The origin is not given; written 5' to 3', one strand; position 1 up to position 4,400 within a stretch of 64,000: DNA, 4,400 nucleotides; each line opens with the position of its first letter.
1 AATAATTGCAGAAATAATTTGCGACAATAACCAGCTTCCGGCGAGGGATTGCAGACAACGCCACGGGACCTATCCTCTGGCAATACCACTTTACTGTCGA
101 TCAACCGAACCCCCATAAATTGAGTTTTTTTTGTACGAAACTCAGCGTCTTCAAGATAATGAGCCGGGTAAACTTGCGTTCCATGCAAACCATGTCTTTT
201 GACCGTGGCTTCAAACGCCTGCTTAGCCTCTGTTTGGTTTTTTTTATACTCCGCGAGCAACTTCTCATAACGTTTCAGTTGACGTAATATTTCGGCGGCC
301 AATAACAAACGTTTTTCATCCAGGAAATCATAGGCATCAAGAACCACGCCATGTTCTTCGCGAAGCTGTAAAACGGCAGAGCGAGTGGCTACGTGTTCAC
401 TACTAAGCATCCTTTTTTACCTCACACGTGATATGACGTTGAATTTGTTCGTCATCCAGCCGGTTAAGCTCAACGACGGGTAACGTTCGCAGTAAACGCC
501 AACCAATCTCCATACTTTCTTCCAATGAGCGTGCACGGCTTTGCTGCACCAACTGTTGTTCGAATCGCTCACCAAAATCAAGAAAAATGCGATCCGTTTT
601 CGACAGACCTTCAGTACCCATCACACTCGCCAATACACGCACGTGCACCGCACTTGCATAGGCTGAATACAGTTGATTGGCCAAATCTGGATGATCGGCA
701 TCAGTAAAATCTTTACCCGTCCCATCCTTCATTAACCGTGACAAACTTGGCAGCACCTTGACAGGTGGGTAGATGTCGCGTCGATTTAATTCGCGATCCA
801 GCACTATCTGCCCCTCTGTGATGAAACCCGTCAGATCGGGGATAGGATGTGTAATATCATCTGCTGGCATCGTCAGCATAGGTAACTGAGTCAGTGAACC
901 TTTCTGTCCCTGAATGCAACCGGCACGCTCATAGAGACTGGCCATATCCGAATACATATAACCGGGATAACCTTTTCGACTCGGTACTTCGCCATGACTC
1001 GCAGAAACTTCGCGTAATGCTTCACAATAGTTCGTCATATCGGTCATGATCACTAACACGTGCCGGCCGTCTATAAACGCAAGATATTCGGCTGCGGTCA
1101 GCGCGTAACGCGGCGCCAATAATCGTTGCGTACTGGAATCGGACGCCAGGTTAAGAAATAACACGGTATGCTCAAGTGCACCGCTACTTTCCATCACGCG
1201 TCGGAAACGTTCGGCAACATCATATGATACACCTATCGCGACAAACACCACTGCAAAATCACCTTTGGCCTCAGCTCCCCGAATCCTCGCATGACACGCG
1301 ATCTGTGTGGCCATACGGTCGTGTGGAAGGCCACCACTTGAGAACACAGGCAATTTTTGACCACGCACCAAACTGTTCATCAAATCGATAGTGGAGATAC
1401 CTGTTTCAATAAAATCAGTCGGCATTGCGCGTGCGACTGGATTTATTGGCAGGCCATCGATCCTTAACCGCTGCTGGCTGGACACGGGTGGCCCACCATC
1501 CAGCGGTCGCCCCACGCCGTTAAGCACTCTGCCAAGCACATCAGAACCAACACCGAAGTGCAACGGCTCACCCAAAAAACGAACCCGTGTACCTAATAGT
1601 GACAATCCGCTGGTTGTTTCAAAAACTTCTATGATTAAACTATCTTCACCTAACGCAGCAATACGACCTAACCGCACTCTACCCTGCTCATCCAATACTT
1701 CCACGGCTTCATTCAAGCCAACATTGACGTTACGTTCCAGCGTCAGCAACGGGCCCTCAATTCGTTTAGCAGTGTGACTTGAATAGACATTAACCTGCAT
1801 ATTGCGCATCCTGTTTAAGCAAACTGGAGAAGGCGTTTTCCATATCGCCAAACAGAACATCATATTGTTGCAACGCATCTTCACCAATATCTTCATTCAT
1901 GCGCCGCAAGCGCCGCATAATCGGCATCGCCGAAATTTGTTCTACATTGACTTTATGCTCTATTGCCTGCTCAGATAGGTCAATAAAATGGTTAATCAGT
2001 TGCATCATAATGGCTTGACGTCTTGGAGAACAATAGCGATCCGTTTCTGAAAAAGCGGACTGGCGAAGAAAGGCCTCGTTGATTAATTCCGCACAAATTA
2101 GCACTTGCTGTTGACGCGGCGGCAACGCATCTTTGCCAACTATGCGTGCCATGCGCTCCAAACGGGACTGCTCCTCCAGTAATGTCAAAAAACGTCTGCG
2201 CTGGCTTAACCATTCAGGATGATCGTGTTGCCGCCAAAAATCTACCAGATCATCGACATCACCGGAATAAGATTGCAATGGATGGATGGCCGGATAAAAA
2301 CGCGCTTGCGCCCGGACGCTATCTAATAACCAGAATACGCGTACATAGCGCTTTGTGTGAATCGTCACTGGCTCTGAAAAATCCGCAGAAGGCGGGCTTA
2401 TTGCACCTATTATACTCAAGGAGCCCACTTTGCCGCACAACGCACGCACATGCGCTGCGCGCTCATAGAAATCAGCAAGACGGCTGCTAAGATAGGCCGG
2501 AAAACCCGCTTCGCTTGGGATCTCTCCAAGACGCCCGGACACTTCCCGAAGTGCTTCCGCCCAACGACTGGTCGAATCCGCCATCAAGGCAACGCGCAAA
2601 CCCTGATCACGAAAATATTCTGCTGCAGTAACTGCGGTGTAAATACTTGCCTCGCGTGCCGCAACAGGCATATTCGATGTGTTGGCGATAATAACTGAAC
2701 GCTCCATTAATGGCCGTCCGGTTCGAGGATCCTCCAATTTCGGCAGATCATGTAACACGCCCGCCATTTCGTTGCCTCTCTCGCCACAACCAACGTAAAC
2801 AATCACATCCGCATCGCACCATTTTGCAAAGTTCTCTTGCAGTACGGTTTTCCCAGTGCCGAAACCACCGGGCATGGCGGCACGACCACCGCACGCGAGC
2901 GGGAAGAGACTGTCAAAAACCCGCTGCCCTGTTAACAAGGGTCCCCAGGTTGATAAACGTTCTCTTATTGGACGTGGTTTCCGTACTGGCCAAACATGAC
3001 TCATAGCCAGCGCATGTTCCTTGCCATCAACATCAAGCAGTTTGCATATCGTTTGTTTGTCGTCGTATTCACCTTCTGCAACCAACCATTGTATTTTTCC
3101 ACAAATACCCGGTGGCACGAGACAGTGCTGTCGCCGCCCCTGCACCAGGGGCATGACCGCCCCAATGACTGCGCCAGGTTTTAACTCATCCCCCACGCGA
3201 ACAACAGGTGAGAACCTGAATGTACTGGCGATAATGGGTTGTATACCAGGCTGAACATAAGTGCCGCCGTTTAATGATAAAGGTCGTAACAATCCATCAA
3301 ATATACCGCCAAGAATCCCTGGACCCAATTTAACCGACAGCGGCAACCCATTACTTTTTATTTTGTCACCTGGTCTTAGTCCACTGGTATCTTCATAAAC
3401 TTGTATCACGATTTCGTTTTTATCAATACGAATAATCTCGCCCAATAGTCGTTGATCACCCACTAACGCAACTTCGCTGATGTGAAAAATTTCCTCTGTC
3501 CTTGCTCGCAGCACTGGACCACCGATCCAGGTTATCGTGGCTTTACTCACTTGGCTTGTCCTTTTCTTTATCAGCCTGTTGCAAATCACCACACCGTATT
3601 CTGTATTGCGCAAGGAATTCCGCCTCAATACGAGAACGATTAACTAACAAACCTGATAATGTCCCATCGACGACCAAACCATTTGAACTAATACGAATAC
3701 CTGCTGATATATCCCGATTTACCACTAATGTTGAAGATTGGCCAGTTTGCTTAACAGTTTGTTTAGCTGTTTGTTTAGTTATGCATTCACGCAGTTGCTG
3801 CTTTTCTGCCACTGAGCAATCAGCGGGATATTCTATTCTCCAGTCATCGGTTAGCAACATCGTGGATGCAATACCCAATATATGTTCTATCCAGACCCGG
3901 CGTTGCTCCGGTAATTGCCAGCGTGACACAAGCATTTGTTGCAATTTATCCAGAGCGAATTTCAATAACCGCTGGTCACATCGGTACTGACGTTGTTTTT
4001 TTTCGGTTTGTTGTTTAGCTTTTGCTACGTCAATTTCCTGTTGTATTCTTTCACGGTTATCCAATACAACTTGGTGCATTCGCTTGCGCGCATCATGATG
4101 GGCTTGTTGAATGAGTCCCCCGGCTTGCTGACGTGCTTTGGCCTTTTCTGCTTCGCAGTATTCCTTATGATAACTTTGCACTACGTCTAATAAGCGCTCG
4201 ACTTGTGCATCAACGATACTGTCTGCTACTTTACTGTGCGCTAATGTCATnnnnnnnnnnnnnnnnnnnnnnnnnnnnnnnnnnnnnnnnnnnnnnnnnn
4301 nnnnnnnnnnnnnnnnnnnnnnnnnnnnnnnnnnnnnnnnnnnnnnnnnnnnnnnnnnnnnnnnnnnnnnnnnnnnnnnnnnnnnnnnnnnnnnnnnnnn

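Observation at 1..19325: Same-strand supercluster: group-3b [NiFe] hydrogenase, hypCABDFE, and a complete V/A-type ATPase, with only 70 nt between hypE and the first ATPase gene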

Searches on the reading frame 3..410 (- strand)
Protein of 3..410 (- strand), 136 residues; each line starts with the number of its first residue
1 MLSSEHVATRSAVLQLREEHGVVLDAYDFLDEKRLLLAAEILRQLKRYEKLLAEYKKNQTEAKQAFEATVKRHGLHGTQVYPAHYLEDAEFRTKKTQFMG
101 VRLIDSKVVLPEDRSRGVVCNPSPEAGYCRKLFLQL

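Call 9: search_protein_families(library=ncbifam, proteins=[window:3-410:-], max_evalue=0.01)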
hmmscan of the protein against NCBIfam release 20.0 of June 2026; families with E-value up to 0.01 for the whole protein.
window:3-410:- (136 aa): 1 family
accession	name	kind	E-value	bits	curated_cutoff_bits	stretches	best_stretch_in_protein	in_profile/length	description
TIGR00309.1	V_ATPase_subD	subfamily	0.0039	16.8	72.25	1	8-107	6-108/209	V-type ATP synthase subunit D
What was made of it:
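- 1..410 (-): subunit D, cut by the window edge (136 of 205 codons). Weak TIGR00309 hit for the fragment (call 9).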

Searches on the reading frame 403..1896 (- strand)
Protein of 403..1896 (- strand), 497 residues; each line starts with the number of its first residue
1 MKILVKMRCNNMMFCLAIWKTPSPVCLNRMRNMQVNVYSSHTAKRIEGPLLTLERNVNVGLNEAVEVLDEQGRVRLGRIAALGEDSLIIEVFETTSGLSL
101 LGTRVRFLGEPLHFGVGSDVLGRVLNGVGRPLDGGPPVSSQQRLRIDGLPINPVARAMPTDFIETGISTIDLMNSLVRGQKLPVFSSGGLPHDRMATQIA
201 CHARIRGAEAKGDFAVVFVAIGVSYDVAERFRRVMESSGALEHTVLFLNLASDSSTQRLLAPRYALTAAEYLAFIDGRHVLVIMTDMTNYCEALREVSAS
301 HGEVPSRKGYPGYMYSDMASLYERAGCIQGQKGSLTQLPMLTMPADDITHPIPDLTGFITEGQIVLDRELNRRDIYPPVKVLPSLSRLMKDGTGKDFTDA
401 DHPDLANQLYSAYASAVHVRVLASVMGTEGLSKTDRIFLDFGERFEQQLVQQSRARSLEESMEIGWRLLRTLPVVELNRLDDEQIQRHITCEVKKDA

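Call 5: search_protein_families(library=pfam, proteins=[window:403-1896:-], max_evalue=0.01)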
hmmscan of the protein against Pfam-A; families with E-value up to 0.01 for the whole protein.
window:403-1896:- (497 aa): 3 families
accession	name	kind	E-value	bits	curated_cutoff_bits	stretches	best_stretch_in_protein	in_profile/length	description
PF00006.31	ATP-synt_ab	-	3e-72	243.2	29.5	1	166-386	1-213/213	ATP synthase alpha/beta family, nucleotide-binding domain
PF22919.1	ATP-synt_VA_C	-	5.2e-21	75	24.7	1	392-486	2-98/101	C-terminal domain of V and A type ATP synthase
PF02874.29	ATP-synt_ab_N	-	1.4e-08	35.5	20.9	1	45-109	3-69/69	ATP synthase alpha/beta family, beta-barrel domain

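Call 9: search_protein_families(library=ncbifam, proteins=[window:403-1896:-], max_evalue=0.01)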
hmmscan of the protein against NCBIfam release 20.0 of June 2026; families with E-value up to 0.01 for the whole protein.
window:403-1896:- (497 aa): 31 families (the best 25 are shown)
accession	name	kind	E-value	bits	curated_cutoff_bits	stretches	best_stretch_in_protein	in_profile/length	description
NF003235.0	PRK04196.1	subfamily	6.2e-195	648.3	349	1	40-492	6-458/462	V-type ATP synthase subunit B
TIGR01041.1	ATP_syn_B_arch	equivalog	3.9e-185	615.7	844.65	1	42-493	4-455/458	ATP synthase subunit B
TIGR01040.1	V-ATPase_V1_B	equivalog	8.3e-159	529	804.65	1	42-489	4-460/467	V-type ATPase subunit B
NF002555.0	PRK02118.1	equivalog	4.4e-98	328.8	431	1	43-485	8-426/436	V-type ATP synthase subunit B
TIGR03496.1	FliI_clade1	equivalog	4.7e-57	193.7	619.1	1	56-426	15-370/414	flagellar protein export ATPase FliI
TIGR01026.1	fliI_yscN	subfamily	2.4e-52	178.2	379.5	1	40-423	24-395/440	FliI/YscN family ATPase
TIGR03498.1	FliI_clade3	equivalog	3.5e-50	170.9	587.45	1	58-398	19-350/418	flagellar protein export ATPase FliI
TIGR03497.1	FliI_clade2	equivalog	8e-49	166.7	629.8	1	57-400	16-347/413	flagellar protein export ATPase FliI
TIGR02546.1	III_secr_ATP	equivalog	1.7e-48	165.4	604.75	1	44-399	10-355/423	type III secretion system ATPase SctN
NF009884.0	PRK13343.1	equivalog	8.1e-46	156.7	554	1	59-466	49-438/507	F0F1 ATP synthase subunit alpha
NF006290.1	PRK08472.1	equivalog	7.4e-45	153.5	644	1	56-399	34-366/433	flagellar protein export ATPase FliI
NF006575.0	PRK09099.1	subfamily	2.4e-44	151.8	706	1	48-413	35-383/443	type III secretion system ATPase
NF005391.0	PRK06936.1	equivalog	4.3e-42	144.5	657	1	95-422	79-389/439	type III secretion system ATPase SctN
TIGR00962.1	atpA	equivalog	1.9e-39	135.8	484.45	1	66-388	50-367/503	F0F1 ATP synthase subunit alpha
TIGR01039.1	atpD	equivalog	2.7e-39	135.2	462.85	1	65-452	29-406/462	F0F1 ATP synthase subunit beta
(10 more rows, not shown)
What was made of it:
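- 403..1800 (-): subunit B. PRK04196 at 648 bits (cut-off 349) (call 9).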

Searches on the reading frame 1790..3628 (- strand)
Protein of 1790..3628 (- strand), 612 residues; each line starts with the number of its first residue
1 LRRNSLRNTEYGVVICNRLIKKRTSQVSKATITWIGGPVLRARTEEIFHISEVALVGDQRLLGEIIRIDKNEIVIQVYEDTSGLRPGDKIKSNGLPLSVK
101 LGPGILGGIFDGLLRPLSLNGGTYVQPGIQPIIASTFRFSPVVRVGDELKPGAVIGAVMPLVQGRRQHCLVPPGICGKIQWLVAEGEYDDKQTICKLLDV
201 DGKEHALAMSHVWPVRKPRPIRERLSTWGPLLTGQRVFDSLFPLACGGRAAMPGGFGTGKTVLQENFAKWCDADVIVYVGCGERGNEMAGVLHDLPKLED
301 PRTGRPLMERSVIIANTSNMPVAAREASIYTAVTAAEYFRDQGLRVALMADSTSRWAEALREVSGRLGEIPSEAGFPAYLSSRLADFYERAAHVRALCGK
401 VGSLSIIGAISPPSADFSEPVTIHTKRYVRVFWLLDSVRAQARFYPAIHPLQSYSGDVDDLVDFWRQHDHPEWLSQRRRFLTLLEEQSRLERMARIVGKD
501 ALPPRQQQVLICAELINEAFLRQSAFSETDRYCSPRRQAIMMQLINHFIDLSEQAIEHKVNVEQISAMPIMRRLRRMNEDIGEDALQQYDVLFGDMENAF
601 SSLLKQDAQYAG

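Call 5: search_protein_families(library=pfam, proteins=[window:1790-3628:-], max_evalue=0.01)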
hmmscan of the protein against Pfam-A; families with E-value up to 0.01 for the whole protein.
window:1790-3628:- (612 aa): 4 families
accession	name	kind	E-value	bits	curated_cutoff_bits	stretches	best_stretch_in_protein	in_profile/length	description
PF00006.31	ATP-synt_ab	-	1.1e-66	224.9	29.5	1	234-455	1-213/213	ATP synthase alpha/beta family, nucleotide-binding domain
PF22919.1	ATP-synt_VA_C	-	8.7e-19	67.9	24.7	1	465-564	4-99/101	C-terminal domain of V and A type ATP synthase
PF16886.11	ATP-synt_ab_Xtn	-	4.1e-16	58.9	25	1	136-216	9-88/88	ATPsynthase alpha/beta subunit barrel-sandwich domain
PF02874.29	ATP-synt_ab_N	-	9.1e-09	36.1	20.9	1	35-92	4-67/69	ATP synthase alpha/beta family, beta-barrel domain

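Call 9: search_protein_families(library=ncbifam, proteins=[window:1790-3628:-], max_evalue=0.01)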
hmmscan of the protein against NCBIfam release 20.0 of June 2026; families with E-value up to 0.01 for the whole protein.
window:1790-3628:- (612 aa): 30 families (the best 25 are shown)
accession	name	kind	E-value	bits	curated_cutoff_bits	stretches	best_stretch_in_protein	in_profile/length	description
NF003220.0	PRK04192.1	subfamily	4.7e-215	715.3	470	1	28-606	3-586/588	V-type ATP synthase subunit A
TIGR01043.1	ATP_syn_A_arch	equivalog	7.5e-207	688.3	972.15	1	30-598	3-577/580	ATP synthase subunit A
NF011287.0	PRK14698.1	equivalog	8.1e-171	570.3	1238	2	261-606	670-1014/1017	V-type ATP synthase subunit A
TIGR01042.1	V-ATPase_V1_A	equivalog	8.1e-162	539.9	779.9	1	31-568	4-550/591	V-type ATPase subunit A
TIGR01026.1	fliI_yscN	subfamily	1.7e-47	162.2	379.5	2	216-492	133-392/440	FliI/YscN family ATPase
TIGR02546.1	III_secr_ATP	equivalog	1.3e-46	159.2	604.75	2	199-495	98-378/423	type III secretion system ATPase SctN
TIGR03498.1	FliI_clade3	equivalog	8.4e-44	149.9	587.45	2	200-493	92-372/418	flagellar protein export ATPase FliI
TIGR03496.1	FliI_clade1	equivalog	1.3e-42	146.1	619.1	2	219-494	109-370/414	flagellar protein export ATPase FliI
TIGR03497.1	FliI_clade2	equivalog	1.1e-41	143.2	629.8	2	210-524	100-395/413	flagellar protein export ATPase FliI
NF005295.0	PRK06820.1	equivalog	3e-39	135.2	690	2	216-490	133-390/440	EscN/YscN/HrcN family type III secretion system ATPase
NF005391.0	PRK06936.1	equivalog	4e-37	128.1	657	2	205-490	119-389/439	type III secretion system ATPase SctN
TIGR03305.1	alt_F1F0_F1_bet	exception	1.2e-35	123.2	752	1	201-540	92-415/449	alternate F1F0 ATPase, F1 subunit beta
NF006575.0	PRK09099.1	subfamily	1.9e-35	122.5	706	2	206-494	123-396/443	type III secretion system ATPase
NF003235.0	PRK04196.1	subfamily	2.2e-34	119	349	2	307-525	204-418/462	V-type ATP synthase subunit B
NF005765.0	PRK07594.1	equivalog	1.3e-32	113.1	715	2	219-494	127-386/433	EscN/YscN/HrcN family type III secretion system ATPase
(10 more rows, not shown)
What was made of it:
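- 1790..3550 (-): catalytic subunit A. PRK04192 at 715 bits (cut-off 470); ATP-synt_ab_Xtn domain (calls 5, 9).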

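Call 90: search_solved_structures(query=window:1790-3550:-, max_evalue=1e-60)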
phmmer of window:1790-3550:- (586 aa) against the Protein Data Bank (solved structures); distinct sequences matched with E-value up to 1e-60: 35.
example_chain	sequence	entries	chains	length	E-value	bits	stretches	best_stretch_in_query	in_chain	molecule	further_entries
3m4y_A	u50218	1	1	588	3.5e-173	580.7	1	3-553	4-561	V-type ATP synthase alpha chain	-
1vdz_A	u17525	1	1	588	6.9e-173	579.8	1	3-553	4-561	A-type ATPase subunit A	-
3sdz_A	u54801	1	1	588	1.1e-172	579.1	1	3-553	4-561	V-type ATP synthase alpha chain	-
3se0_A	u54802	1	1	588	3.9e-172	577.3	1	3-553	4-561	V-type ATP synthase alpha chain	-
3qia_A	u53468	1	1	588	4.6e-172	577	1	3-553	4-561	V-type ATP synthase alpha chain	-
3qjy_A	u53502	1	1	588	4.6e-172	577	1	3-553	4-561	V-type ATP synthase alpha chain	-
3i4l_A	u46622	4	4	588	9e-172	576.1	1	3-553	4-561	A-TYPE ATP SYNTHASE CATALYTIC SUBUNIT A | V-type ATP synthase alpha chain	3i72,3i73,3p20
3ikj_A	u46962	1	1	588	1.3e-171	575.6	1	3-553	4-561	V-type ATP synthase alpha chain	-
3nd9_A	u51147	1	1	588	4.7e-171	573.7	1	3-553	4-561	V-type ATP synthase alpha chain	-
3qg1_A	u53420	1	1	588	6e-171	573.4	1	3-553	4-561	V-type ATP synthase alpha chain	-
3nd8_A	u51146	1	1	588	6.4e-171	573.3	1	3-553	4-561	V-type ATP synthase alpha chain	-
3mfy_A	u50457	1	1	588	1.3e-170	572.3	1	3-553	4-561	V-type ATP synthase alpha chain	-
5x09_A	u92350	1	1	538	2.7e-163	548.1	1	50-553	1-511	V-type ATP synthase alpha chain,V-type ATP synthase alpha chain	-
3a5c_A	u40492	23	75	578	1.1e-155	522.9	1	4-577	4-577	V-type ATP synthase alpha chain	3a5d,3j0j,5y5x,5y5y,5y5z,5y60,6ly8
3w3a_A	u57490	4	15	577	1.5e-155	522.5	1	4-576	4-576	V-type ATP synthase alpha chain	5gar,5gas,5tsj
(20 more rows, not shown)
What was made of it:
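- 1790..3550 (-): Closest solved relative is the P. horikoshii A-type subunit A (call 90).
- Closest known: Enterococcus hirae Na+-V-ATPase. Different: Subunit A is less similar to it (468 bits) than to Pyrococcus (581) or Thermus (523) (call 90).
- Subunit A is closer to archaeal and Thermus ATP synthases than to the Enterococcus sodium pump (call 90). Subunit A is most similar to archaeal A-type enzymes among solved structures (call 90).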

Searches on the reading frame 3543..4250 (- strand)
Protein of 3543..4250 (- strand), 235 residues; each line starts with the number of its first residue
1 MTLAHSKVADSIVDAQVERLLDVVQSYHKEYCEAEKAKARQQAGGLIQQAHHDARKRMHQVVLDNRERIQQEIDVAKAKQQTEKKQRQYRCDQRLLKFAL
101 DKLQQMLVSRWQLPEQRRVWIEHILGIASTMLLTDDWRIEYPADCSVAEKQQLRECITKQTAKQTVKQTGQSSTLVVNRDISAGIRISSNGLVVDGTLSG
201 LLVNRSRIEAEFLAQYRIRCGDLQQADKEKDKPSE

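Call 5: search_protein_families(library=pfam, proteins=[window:3543-4250:-], max_evalue=0.01)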
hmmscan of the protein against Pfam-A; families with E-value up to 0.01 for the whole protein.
window:3543-4250:- (235 aa): 1 family
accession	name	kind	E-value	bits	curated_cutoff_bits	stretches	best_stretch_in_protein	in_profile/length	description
PF05833.16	NFACT_N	-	0.0041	16.4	31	1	11-95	307-393/456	NFACT N-terminal and middle domains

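Call 9: search_protein_families(library=ncbifam, proteins=[window:3543-4250:-], max_evalue=0.01)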
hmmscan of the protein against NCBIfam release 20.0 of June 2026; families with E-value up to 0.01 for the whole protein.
window:3543-4250:- (235 aa): 1 family
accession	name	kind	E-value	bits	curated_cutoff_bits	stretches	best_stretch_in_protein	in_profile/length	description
NF009988.0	PRK13454.1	equivalog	0.0095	15.7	186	0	35-91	77-132/181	F0F1 ATP synthase subunit B'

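Call 61: search_solved_structures(query=A2, max_evalue=10)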
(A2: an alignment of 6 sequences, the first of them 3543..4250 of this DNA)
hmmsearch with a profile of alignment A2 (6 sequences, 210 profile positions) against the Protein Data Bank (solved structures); distinct sequences matched with E-value up to 10: 20.
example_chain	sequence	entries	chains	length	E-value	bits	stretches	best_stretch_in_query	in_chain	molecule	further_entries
8dbq_W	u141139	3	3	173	0.19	14.4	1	140-193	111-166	ATP synthase subunit delta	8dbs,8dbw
5t4o_L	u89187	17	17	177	0.19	14.4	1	140-193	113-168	ATP synthase subunit delta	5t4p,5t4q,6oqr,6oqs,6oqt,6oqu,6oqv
5gar_G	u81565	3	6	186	0.19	14.4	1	30-151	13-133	V-type ATP synthase subunit E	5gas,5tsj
6ec0_A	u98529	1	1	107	0.21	14.3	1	5-88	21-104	Keratin 1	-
6e2j_A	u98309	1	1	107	0.21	14.3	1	5-88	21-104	Keratin, type II cytoskeletal 1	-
3j0j_J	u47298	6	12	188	0.21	14.3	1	29-151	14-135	V-type ATP synthase subunit E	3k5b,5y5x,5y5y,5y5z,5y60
6ly9_L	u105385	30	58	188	0.23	14.2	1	29-148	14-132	V-type ATP synthase subunit E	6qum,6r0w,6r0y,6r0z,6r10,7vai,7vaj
3v6i_A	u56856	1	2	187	0.25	14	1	30-148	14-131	V-type ATP synthase subunit E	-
8cx0_C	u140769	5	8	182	0.36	13.5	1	31-72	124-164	Core-binding factor subunit beta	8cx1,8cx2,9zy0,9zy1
5mfa_A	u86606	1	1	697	1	12.1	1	39-113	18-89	Myeloperoxidase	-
4n9f_a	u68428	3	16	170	1.1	12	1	31-71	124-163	Core-binding factor subunit beta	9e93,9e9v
6bmt_A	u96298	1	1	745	1.1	11.9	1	39-113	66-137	Myeloperoxidase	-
8szk_C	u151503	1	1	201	1.2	11.8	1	31-74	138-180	Core-binding factor subunit beta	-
9fm0_E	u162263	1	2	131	1.4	11.6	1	143-192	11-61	Type III secretion protein PcrV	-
6cyf_A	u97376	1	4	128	2.1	11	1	143-192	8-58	Type III secretion system protein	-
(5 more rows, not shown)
